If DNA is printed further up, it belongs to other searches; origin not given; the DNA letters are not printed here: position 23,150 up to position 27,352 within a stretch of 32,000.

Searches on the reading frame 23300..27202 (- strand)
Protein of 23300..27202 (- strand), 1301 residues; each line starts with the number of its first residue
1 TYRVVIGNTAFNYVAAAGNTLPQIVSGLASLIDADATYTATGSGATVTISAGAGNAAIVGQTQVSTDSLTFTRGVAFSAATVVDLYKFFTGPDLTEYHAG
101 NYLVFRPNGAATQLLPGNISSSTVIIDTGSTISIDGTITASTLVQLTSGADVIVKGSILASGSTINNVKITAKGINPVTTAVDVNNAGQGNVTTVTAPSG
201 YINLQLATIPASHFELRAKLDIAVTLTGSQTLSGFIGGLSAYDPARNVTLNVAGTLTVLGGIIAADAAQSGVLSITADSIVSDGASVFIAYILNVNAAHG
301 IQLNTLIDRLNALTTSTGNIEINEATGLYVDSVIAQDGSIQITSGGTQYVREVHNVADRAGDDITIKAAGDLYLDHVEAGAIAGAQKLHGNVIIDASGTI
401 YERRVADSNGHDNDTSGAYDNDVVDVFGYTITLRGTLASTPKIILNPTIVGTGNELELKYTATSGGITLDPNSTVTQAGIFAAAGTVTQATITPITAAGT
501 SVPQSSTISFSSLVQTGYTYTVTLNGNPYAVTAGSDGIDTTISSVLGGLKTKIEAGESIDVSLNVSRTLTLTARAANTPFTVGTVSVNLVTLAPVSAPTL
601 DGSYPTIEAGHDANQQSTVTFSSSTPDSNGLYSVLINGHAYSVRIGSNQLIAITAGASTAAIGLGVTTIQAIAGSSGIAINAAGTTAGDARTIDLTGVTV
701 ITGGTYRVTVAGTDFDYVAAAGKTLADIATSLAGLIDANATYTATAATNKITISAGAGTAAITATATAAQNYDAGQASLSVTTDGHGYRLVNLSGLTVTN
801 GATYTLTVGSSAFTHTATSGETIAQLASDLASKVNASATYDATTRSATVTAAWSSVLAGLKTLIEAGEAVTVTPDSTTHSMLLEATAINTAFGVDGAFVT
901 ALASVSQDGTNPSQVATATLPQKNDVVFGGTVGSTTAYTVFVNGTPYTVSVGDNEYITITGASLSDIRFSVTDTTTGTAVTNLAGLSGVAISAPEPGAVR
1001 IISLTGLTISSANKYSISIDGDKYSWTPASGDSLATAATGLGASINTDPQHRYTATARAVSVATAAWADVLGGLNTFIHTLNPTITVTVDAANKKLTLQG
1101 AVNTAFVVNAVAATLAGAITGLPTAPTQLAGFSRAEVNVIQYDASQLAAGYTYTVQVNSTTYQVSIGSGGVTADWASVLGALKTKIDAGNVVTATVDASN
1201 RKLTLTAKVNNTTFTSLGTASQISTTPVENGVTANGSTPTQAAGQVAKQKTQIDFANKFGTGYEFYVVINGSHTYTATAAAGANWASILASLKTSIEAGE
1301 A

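Call 36: search_protein_families(library=pfam, proteins=[window:23300-27202:-], max_evalue=0.01)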
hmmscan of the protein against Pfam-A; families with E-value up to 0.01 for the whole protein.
window:23300-27202:- (1301 aa): 1 family
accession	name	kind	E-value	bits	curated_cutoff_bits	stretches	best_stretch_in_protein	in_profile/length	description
PF25077.1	DUF7800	-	0.0014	19.2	27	0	773-811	36-74/89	Domain of unknown function (DUF7800)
